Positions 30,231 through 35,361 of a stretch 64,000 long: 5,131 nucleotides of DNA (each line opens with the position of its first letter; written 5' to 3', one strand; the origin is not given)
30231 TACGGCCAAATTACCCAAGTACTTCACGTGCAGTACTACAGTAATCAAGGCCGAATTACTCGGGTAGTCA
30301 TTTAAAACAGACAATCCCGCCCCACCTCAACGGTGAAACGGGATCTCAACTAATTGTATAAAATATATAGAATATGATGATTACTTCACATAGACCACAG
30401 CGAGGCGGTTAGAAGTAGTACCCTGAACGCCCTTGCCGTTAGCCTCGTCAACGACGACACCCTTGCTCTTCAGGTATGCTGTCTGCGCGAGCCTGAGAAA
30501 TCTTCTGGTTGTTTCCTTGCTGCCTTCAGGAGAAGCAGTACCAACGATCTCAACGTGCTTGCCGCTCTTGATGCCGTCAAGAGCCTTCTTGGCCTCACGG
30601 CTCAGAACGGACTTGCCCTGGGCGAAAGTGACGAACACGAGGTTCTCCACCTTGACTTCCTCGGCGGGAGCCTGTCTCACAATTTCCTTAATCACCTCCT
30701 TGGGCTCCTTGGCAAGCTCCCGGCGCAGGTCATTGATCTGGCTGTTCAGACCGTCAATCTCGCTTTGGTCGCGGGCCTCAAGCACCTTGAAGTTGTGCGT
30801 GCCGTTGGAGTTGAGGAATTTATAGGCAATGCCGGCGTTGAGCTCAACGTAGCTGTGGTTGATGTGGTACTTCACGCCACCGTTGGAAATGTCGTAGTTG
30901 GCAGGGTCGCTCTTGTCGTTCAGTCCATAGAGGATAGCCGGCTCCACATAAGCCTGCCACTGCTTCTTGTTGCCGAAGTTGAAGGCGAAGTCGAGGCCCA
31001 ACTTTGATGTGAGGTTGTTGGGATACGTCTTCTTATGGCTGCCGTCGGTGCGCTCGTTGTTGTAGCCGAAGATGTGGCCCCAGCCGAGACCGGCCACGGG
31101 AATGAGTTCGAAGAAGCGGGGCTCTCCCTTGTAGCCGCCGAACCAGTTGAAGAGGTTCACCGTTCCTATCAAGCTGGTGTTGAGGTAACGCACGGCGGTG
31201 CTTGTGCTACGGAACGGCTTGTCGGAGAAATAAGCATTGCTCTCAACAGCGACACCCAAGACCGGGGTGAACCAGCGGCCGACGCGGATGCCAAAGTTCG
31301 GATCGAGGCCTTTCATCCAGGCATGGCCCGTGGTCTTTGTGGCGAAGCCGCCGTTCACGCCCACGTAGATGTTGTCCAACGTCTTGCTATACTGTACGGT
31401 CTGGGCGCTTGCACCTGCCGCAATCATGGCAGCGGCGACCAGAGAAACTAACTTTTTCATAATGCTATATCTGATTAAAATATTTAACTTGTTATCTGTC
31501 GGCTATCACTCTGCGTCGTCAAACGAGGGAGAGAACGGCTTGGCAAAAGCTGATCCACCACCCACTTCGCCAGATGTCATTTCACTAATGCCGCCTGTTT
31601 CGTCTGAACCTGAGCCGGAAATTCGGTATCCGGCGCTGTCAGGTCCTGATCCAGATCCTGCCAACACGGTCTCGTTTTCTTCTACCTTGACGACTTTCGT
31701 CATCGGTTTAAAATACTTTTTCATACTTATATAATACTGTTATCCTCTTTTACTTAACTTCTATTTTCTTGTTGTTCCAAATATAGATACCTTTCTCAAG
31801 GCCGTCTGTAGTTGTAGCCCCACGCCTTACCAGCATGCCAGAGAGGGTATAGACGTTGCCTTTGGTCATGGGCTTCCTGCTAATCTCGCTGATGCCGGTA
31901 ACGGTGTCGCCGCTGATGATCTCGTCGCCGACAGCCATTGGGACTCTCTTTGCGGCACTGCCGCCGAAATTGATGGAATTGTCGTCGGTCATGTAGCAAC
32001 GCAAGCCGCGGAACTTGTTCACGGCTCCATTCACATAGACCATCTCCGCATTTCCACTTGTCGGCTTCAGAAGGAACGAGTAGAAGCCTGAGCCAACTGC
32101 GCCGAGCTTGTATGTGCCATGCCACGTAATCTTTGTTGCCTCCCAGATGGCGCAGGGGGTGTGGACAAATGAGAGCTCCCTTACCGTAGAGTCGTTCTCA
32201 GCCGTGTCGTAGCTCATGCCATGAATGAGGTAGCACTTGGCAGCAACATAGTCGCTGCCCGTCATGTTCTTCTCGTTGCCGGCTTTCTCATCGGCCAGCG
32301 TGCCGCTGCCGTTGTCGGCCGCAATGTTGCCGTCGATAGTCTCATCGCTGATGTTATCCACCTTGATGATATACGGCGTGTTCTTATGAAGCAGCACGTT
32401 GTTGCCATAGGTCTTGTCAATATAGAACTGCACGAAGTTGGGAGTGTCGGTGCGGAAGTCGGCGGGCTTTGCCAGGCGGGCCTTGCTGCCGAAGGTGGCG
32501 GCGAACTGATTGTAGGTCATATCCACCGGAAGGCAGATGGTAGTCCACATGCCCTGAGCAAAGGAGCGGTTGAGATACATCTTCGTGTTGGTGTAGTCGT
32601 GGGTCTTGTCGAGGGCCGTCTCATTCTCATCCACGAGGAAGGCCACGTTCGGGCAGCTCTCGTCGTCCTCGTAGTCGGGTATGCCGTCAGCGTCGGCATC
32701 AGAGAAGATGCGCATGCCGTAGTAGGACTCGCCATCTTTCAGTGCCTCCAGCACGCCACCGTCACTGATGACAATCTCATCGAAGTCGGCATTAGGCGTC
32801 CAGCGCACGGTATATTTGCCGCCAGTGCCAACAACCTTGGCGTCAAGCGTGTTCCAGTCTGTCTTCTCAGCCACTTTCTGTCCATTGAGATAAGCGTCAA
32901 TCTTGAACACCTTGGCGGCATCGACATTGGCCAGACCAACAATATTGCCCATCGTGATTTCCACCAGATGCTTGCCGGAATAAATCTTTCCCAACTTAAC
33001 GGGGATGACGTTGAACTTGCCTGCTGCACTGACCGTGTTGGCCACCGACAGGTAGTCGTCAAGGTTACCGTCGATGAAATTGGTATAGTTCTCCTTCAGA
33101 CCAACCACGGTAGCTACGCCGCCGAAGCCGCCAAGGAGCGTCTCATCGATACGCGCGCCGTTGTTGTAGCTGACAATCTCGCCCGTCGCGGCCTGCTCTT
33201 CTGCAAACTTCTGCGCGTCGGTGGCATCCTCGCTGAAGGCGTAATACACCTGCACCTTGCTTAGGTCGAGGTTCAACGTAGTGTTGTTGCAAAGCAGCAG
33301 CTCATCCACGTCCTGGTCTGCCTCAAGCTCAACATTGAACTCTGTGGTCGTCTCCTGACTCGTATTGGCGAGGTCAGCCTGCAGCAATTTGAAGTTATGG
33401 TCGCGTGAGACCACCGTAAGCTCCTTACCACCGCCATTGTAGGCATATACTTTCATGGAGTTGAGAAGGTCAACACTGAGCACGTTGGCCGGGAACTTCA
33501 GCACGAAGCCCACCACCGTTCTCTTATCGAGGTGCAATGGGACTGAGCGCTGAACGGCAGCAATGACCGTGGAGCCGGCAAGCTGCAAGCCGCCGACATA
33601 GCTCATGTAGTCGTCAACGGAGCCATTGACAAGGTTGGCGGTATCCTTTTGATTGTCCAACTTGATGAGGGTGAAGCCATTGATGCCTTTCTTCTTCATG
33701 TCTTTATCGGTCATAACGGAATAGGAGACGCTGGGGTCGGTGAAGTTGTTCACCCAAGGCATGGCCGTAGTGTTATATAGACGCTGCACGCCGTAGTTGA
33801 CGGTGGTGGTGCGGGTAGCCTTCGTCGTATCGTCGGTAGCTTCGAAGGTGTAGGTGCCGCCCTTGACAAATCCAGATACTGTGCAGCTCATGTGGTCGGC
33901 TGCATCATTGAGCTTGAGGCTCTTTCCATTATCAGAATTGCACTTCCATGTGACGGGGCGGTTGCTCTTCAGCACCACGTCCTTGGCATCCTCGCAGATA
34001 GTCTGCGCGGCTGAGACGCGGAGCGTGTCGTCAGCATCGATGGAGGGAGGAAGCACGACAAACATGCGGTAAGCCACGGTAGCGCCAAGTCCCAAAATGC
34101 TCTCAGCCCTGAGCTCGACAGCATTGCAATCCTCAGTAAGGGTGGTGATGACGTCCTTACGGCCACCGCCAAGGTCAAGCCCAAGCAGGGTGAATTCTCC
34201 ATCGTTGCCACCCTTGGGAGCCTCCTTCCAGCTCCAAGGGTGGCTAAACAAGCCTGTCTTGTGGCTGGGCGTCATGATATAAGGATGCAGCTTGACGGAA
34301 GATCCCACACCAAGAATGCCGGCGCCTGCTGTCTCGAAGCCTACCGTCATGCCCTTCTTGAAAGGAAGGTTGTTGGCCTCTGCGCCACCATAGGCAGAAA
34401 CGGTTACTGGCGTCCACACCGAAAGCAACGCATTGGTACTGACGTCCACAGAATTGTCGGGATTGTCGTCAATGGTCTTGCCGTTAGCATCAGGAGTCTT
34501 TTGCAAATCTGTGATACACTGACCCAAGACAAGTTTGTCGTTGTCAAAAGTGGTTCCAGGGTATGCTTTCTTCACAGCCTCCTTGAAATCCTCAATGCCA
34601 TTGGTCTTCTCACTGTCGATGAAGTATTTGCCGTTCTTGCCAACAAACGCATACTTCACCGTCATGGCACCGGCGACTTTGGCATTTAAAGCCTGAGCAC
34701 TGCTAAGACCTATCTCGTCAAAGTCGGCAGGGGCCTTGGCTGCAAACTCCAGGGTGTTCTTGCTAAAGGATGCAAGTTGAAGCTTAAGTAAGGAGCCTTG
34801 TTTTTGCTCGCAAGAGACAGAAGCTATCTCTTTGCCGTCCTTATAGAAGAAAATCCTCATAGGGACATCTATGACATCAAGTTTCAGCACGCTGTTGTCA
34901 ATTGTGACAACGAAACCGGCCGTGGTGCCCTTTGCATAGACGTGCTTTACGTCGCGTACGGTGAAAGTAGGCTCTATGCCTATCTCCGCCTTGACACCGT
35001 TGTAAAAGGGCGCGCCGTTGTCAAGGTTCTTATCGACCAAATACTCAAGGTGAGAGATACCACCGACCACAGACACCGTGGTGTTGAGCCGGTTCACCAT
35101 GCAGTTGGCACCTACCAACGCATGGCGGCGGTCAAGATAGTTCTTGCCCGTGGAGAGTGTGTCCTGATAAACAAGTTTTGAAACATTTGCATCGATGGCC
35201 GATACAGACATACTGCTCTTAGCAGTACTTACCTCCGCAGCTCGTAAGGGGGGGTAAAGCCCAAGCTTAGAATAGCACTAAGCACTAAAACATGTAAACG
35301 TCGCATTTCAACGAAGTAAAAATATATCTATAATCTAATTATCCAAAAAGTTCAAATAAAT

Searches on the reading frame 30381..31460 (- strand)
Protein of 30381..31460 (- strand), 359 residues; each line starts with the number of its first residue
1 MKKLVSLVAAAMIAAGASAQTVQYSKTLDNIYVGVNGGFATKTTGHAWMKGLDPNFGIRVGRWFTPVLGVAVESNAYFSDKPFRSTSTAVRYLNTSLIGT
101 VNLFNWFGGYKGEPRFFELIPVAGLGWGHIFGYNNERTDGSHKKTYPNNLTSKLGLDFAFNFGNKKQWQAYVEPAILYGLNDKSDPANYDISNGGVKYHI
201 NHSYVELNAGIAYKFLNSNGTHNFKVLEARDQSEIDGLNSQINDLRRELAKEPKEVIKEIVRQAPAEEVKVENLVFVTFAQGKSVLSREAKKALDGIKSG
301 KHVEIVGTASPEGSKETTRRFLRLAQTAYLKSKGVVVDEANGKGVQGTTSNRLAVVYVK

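Call 5: search_protein_families(library=pfam, proteins=[window:30381-31460:-], max_evalue=0.01)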
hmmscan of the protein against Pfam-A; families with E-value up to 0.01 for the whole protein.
window:30381-31460:- (359 aa): 0 families

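Call 6: search_protein_families(library=ncbifam, proteins=[window:30381-31460:-], max_evalue=0.01)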
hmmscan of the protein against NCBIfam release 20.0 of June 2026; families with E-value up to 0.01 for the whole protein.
window:30381-31460:- (359 aa): 2 families
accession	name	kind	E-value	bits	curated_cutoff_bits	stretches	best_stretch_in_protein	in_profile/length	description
NF049866.1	outer_TDE1717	subfamily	6.1e-05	23.1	135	1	1-215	1-210/210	TDE1717 family outer membrane beta-barrel protein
NF052644.1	T9SS_DNase_Rie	equivalog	0.0014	18.1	260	1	1-34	1-35/251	T9SS-dependent surface endonuclease, AS87_RS02955 family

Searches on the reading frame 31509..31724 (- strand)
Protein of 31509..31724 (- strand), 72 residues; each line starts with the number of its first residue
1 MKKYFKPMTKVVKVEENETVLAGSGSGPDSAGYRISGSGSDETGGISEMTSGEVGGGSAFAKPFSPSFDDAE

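Call 54: search_protein_families(library=pfam, proteins=[window:31509-31724:-], max_evalue=1)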
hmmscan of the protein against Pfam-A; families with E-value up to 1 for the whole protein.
seq(72 aa): 0 families

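Call 55: search_protein_families(library=ncbifam, proteins=[window:31509-31724:-], max_evalue=1)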
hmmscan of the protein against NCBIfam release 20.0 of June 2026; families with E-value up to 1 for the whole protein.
seq(72 aa): 0 families

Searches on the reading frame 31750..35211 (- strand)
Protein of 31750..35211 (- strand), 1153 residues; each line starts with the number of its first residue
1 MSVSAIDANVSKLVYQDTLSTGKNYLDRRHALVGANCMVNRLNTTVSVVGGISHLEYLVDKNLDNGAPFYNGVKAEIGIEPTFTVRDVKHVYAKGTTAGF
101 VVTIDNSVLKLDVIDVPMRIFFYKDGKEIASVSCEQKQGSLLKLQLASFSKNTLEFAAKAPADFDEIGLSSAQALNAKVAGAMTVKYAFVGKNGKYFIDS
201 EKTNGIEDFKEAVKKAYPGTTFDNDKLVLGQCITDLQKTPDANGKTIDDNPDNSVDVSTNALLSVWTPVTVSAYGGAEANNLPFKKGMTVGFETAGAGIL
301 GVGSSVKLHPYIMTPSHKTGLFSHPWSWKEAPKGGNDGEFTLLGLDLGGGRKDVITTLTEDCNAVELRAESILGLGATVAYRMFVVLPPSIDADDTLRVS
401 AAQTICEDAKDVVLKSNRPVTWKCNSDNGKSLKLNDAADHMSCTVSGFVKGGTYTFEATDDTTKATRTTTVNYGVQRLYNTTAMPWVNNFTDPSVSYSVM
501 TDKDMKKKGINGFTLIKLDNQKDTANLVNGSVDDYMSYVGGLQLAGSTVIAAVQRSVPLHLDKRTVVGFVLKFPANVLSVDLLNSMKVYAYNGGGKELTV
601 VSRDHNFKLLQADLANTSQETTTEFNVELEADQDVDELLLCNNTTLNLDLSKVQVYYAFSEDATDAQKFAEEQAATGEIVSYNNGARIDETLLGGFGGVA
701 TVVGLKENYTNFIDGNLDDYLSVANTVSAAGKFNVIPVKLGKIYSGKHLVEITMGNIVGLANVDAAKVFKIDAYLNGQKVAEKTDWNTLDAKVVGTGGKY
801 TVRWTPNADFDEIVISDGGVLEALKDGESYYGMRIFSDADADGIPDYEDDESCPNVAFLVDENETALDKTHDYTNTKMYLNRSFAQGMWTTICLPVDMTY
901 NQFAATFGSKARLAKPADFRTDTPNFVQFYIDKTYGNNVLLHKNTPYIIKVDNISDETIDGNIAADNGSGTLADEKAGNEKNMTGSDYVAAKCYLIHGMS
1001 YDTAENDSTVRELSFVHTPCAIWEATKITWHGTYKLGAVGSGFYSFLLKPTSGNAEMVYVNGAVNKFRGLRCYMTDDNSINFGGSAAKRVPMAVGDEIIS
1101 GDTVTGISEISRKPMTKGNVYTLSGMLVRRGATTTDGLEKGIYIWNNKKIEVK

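Call 5: search_protein_families(library=pfam, proteins=[window:31750-35211:-], max_evalue=0.01)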
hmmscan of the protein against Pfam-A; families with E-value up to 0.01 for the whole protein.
window:31750-35211:- (1153 aa): 0 families

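Call 6: search_protein_families(library=ncbifam, proteins=[window:31750-35211:-], max_evalue=0.01)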
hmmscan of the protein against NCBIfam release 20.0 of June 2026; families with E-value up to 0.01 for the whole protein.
window:31750-35211:- (1153 aa): 0 families

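Call 17: find_encoding_contigs(protein=window:31750-35211:-, flank=2500, max_places=10)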
Protein window:31750-35211:- (1153 aa): 23 contigs read that carry it; 10 places shown.
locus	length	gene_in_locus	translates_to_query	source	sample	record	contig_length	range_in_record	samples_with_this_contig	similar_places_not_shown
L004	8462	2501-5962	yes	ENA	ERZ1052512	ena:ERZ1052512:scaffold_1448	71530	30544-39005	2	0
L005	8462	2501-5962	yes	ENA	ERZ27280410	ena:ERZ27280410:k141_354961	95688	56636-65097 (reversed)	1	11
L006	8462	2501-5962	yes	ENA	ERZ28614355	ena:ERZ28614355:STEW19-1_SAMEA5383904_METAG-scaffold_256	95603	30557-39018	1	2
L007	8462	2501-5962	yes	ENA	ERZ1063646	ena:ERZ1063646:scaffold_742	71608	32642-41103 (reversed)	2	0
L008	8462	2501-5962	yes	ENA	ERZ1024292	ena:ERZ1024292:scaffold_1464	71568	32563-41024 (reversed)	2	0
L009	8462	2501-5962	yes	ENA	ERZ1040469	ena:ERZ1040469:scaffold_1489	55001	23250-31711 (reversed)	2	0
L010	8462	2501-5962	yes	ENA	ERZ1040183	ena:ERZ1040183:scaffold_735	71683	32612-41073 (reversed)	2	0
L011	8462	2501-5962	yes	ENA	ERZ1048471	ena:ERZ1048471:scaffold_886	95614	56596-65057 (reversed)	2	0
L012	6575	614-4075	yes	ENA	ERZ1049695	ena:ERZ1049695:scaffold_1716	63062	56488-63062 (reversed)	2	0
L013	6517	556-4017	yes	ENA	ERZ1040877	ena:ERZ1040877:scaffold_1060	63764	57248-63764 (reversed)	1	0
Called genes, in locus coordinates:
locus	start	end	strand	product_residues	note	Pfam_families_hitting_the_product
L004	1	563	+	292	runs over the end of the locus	PF00763:THF_DHG_CYH, PF02882:THF_DHG_CYH_C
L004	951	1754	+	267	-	-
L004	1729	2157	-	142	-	-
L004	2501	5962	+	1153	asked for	-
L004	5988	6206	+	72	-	-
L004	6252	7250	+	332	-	-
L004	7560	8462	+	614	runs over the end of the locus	PF00920:ILVD_EDD_N, PF24877:ILV_EDD_C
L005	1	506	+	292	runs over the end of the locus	PF00763:THF_DHG_CYH, PF02882:THF_DHG_CYH_C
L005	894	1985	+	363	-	PF00691:OmpA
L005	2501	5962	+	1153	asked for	-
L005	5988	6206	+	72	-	-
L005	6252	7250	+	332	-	-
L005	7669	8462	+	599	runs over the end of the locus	PF00920:ILVD_EDD_N, PF24877:ILV_EDD_C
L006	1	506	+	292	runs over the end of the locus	PF00763:THF_DHG_CYH, PF02882:THF_DHG_CYH_C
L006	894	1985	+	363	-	PF00691:OmpA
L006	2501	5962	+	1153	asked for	-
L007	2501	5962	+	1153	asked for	-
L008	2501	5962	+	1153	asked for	-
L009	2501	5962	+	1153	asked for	-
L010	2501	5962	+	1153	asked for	-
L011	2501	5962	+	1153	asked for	-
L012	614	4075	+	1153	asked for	-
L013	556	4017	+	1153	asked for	-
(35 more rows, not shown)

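Call 20: list_cluster_members(proteins=[window:31750-35211:-, P0001])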
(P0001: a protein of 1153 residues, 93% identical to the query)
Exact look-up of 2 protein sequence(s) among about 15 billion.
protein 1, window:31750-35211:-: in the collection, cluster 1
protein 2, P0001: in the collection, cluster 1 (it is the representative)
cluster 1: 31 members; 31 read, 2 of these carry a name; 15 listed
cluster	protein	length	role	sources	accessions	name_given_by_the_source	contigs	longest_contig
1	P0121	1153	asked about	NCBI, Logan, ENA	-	-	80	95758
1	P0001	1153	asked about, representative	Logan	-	-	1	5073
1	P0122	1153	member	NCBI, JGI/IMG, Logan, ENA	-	hypothetical protein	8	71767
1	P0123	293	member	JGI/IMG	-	hypothetical protein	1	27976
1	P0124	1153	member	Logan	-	-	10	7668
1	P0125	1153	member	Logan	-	-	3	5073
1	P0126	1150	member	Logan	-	-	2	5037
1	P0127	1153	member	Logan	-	-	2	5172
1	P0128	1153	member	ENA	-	-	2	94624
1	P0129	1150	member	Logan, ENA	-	-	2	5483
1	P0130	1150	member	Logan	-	-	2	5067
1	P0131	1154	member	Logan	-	-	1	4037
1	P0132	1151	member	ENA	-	-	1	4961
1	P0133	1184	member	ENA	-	-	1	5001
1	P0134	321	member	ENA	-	-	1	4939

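Call 23: find_encoding_contigs(protein=P0133, flank=2500, max_places=10)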
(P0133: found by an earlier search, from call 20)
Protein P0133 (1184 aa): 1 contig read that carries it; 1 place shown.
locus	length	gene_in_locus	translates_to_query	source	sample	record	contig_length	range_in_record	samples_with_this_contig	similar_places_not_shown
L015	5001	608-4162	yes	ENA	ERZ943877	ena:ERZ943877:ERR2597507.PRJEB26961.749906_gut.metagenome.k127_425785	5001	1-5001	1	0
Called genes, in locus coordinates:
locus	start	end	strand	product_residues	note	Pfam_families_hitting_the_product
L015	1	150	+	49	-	?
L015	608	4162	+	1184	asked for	-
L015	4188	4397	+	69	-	-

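Call 60: predict_structure(alignment_id=A2)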
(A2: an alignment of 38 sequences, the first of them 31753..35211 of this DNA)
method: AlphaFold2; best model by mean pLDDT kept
length: 1153 residues; sequences in the alignment: 38
mean_pLDDT: 76.0   pTM: 0.73
mean pLDDT of the five models: 76.0, 75.1, 73.8, 70.6, 70.5
residues with pLDDT >= 90: 247; 70-90: 585; 50-70: 172; < 50: 149
segments of 3 or more residues with pLDDT < 50: 1-10, 45-50, 71-78, 106-115, 137-151, 175-181, 262-264, 297-304, 334-349, 611-618, 695-702, 728-731, 758-767, 794-797, 819-825, 1079-1087, 1103-1115
pLDDT, mean of each block of 10 residues (from residue 1): 26 77 80 89 52 75 76 43 85 89 54 55 89 56 29 72 89 50 77 82 87 86 83 77 87 76 63 84 85 61 61 76 74 47 35 72 83 60 86 86 89 95 86 93 93 94 93 87 87 87 84 64 81 76 65 91 92 65 76 85 57 48 82 92 65 84 89 88 88 50 68 87 60 75 93 64 50 92 70 52 88 75 55 91 81 84 89 90 89 93 86 88 82 90 93 86 82 90 71 90 84 77 75 87 79 76 82 76 48 84 39 52 80 79 78 78
secondary structure, 60 per line:
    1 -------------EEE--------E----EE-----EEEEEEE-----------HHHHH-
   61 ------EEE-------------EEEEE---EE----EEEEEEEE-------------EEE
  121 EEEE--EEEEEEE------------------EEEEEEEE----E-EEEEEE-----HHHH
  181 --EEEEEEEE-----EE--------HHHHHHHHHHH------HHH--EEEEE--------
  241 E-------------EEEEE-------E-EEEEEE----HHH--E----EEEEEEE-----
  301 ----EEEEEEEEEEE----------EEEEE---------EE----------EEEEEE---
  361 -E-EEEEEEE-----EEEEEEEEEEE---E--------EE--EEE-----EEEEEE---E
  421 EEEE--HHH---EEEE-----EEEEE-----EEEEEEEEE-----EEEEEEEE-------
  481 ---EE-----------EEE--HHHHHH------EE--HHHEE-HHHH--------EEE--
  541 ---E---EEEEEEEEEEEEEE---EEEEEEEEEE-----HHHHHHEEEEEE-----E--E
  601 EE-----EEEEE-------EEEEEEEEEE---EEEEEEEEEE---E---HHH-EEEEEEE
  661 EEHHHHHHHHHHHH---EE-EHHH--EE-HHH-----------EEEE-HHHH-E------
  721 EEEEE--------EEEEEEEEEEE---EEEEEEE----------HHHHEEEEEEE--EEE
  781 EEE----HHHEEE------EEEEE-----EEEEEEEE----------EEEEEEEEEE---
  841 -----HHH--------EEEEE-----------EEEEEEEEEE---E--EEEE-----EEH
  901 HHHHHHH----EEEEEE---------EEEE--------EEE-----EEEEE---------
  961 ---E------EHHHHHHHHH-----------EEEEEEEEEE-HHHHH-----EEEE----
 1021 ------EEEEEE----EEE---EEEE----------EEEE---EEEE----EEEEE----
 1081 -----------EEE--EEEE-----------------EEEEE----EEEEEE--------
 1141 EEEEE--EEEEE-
elements in order (helices of 4 or more, strands of 3 or more residues): E14-16 E37-43 H55-59 E67-69 E83-87 E97-104 E118-124 E127-133 E152-159 E166-171 H177-180 E183-190 H206-216 E228-232 E255-259 E269-274 E289-295 E305-315 E326-330 E352-357 E364-370 E376-386 E403-405 E411-416 E420-424 E433-436 E442-446 E452-460 E466-473 E497-499 H502-507 H524-527 E536-538 E548-561 E565-574 H580-585 E586-591 E600-602 E608-612 E620-629 E633-642 E654-662 H663-674 E704-707 H709-712 E721-725 E734-744 E748-754 H765-768 E769-775 E778-783 E791-793 E800-804 E810-817 E828-837 E857-861 E873-882 E889-892 H900-907 E912-917 E927-930 E939-941 E947-951 H972-980 E992-1001 H1003-1007 E1013-1016 E1027-1032 E1037-1039 E1043-1046 E1057-1060 E1064-1067 E1072-1076 E1092-1094 E1097-1100 E1118-1122 E1127-1132 E1141-1145 E1148-1152

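Call 62: fold_search(model_id=the predicted structure, library=pdb)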
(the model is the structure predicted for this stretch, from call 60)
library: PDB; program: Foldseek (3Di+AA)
matches with E <= 10: 1538; with E <= 0.001: 59
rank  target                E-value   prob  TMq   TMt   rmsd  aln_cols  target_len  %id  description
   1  5b4x_A                4.3e-11  1.00  0.11  0.16  33.9       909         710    9  Crystal structure of the ApoER2 ectodomain in complex with the Reelin R56 fragment (released 2017-04-26)
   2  5b4x_C                5.4e-10  1.00  0.10  0.15  34.5       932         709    7  Crystal structure of the ApoER2 ectodomain in complex with the Reelin R56 fragment (released 2017-04-26)
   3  2qqk_A                6.5e-07  0.99  0.13  0.21  28.0       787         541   10  Neuropilin-2 a1a2b1b2 Domains in Complex with a Semaphorin-Blocking Fab (released 2007-11-20)
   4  6a48                  8.0e-07  0.87  0.09  0.13  31.7       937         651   10  Crystal structure of reelin N-terminal region (released 2019-06-19)
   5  7js4                  8.8e-07  0.87  0.07  0.08  35.4       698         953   11  The structure of the M60 catalytic domain with the CBM51-1 and CBM51-2 domains from Clostridium perfringens ZmpB (released 2021-02-03)
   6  8q2h                  1.0e-06  0.92  0.09  0.08  32.6       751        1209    8  beta-galactosidase from Bacillus circulans (released 2024-10-16)
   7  9h99                  1.2e-06  0.57  0.07  0.08  37.5      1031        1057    6  Native structure of the full-length pesticidal protein Cry1Ca18 at pH7, from crystals formed in vivo (released 2025-11-12)
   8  7nit_A                1.7e-06  0.92  0.09  0.09  28.7       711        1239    9  X-ray structure of a multidomain BbgIII from Bifidobacterium bifidum (released 2021-12-22)
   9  9h9a                  2.2e-06  0.44  0.07  0.07  40.1      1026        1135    8  native structure of the full-length pesticidal protein Cry8Ba2, from crystals formed in vivo (form 1) (released 2025-12-03)
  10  7nit_B                4.2e-06  0.91  0.09  0.09  32.2       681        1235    9  X-ray structure of a multidomain BbgIII from Bifidobacterium bifidum (released 2021-12-22)
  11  7nit_D                4.6e-06  0.90  0.09  0.09  29.4       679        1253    9  X-ray structure of a multidomain BbgIII from Bifidobacterium bifidum (released 2021-12-22)
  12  7nit_C                5.7e-06  0.87  0.09  0.09  28.8       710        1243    9  X-ray structure of a multidomain BbgIII from Bifidobacterium bifidum (released 2021-12-22)
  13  2bzd_C                1.0e-05  0.99  0.08  0.14  25.8       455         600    9  Galactose recognition by the carbohydrate-binding module of a bacterial sialidase. (released 2005-08-19)
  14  9qxq                  1.3e-05  0.38  0.07  0.08  38.6      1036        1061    8  native structure of full-length pesticidal protein Cry1Ca18 at pH9, from crystals formed in vivo (released 2026-02-11)
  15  7jfs                  2.1e-05  0.91  0.09  0.11  35.3       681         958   10  The structure of the CBM32-1, CBM32-2, and M60 catalytic domains from Clostridium perfringens ZmpB (released 2021-02-03)
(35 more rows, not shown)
